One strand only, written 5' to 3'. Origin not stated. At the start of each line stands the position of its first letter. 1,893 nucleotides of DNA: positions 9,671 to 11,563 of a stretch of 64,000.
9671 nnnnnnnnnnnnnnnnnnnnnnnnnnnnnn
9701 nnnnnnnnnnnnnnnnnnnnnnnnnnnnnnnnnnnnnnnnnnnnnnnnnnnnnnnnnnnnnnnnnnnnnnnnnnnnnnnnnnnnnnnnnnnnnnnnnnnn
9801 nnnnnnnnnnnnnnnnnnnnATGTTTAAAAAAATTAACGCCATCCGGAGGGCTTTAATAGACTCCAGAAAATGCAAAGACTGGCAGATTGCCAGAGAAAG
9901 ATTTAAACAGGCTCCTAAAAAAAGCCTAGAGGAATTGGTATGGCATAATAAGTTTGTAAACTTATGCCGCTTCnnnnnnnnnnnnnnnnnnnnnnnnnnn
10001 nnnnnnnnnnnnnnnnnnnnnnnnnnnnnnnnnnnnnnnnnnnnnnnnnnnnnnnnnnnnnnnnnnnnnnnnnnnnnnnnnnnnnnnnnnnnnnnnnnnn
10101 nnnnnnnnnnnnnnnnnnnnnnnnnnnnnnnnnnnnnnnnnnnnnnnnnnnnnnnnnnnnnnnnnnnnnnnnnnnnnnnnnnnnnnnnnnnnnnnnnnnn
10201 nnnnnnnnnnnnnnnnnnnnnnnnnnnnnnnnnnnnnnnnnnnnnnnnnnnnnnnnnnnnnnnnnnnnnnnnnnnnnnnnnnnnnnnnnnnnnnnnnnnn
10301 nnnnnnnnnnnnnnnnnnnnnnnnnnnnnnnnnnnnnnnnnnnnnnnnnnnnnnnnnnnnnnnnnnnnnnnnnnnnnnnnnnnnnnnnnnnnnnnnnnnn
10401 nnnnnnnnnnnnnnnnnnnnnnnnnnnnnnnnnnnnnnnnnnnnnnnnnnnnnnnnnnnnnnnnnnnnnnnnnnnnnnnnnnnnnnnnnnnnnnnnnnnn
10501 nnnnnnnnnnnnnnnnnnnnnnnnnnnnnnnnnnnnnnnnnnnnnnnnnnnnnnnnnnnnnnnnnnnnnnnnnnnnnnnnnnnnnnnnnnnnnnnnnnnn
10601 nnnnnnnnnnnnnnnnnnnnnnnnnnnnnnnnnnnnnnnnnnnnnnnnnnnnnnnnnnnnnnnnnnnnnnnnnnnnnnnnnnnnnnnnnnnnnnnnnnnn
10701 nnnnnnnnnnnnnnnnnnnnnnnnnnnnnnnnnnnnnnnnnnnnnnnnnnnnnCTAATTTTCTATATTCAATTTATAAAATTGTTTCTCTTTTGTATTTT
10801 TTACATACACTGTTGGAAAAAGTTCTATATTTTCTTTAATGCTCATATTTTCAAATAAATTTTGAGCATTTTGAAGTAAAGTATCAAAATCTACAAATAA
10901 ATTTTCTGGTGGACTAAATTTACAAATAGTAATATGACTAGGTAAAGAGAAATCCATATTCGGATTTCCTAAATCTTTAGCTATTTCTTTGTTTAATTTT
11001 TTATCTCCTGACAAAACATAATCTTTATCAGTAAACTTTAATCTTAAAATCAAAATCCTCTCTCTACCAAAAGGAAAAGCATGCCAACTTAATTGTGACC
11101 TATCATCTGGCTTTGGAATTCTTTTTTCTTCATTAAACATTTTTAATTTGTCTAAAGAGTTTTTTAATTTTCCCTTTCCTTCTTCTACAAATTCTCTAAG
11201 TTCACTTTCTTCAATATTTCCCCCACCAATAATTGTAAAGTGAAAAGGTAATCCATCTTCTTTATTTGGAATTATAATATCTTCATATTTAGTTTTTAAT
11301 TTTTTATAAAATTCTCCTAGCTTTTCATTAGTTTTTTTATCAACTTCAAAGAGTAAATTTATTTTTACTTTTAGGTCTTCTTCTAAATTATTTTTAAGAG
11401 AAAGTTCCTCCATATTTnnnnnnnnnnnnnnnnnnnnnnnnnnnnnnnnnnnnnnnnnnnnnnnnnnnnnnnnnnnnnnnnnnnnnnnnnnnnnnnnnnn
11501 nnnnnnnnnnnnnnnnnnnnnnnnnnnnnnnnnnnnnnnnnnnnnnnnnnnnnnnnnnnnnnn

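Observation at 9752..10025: Unannotated 51-aa basic protein with a textbook expression cassette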

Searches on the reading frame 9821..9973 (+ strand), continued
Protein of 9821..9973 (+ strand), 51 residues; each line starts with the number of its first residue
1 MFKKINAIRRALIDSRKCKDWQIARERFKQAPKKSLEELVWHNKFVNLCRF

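Call 81: fold_search(model_id=the predicted structure, library=viral)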
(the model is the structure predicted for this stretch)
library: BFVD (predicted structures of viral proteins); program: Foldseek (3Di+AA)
matches with E <= 10: 58; with E <= 0.001: 0
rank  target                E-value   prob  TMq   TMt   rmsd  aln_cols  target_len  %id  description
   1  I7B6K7                2.9e+00  0.13  0.43  0.34   6.2        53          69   26  Uncharacterized protein [Escherichia phage ECML-117]
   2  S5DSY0                3.6e+00  0.30  0.57  0.29   4.3        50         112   10  AsIV-cont00021-ORF1 [Apophua simplicipes ichnovirus]
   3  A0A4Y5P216            3.6e+00  0.21  0.52  0.34   5.3        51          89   16  Uncharacterized protein [Pantoea phage vB_PagS_AAS21]
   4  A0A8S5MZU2            3.8e+00  0.18  0.49  0.14   4.7        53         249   15  Uncharacterized protein [Siphoviridae sp. ct43U4]
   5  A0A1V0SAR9            4.7e+00  0.20  0.54  0.42   8.1        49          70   16  Uncharacterized protein [Catovirus CTV1]
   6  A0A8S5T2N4            4.7e+00  0.13  0.53  0.28   4.2        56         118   21  Uncharacterized protein [Podoviridae sp. ctefc32]
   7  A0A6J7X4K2            5.0e+00  0.35  0.59  0.67   1.9        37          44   14  Uncharacterized protein [uncultured Caudovirales phage]
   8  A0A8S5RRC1            5.0e+00  0.30  0.57  0.49   2.2        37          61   14  Uncharacterized protein [Siphoviridae sp. ctKy93]
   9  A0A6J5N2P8            5.0e+00  0.08  0.38  0.33   8.5        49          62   14  Uncharacterized protein [uncultured Caudovirales phage]
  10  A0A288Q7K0            5.4e+00  0.11  0.44  0.13   7.8        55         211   13  Djbp [Cyclophragma undans nucleopolyhedrovirus]
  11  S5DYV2                5.7e+00  0.28  0.57  0.40   2.1        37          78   14  AsIV-cont00055-ORF2 [Apophua simplicipes ichnovirus]
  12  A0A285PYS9            5.7e+00  0.20  0.60  0.48   4.8        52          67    6  Uncharacterized protein [Cedratvirus lausannensis]
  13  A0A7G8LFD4            5.7e+00  0.14  0.41  0.36   1.8        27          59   15  (no name in the UniProt tables at hand)
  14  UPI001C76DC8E         6.1e+00  0.23  0.57  0.56   2.1        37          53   19  (no name look-up for this kind of identifier)
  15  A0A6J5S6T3            6.1e+00  0.16  0.58  0.47   4.8        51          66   10  Uncharacterized protein [uncultured Caudovirales phage]
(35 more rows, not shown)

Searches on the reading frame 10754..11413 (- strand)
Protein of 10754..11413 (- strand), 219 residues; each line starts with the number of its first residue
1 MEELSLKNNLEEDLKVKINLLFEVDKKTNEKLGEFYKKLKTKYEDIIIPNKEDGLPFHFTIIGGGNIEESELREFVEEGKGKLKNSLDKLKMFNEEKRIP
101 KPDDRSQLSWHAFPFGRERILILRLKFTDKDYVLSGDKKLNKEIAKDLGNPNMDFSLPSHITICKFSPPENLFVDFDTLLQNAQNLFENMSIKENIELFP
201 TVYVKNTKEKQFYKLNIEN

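Call 75: search_protein_families(library=pfam, proteins=[window:10754-11413:-], max_evalue=0.1)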
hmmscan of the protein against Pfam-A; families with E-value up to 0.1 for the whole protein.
window:10754-11413:- (219 aa): 0 families

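Call 84: search_solved_structures(query=window:10754-11413:-, max_evalue=1)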
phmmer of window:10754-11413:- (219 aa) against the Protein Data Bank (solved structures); distinct sequences matched with E-value up to 1: 0.

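Call 85: search_protein_families(library=ncbifam, proteins=[window:10754-11413:-], max_evalue=1)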
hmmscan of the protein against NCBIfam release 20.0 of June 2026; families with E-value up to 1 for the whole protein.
window:10754-11413:- (219 aa): 0 families
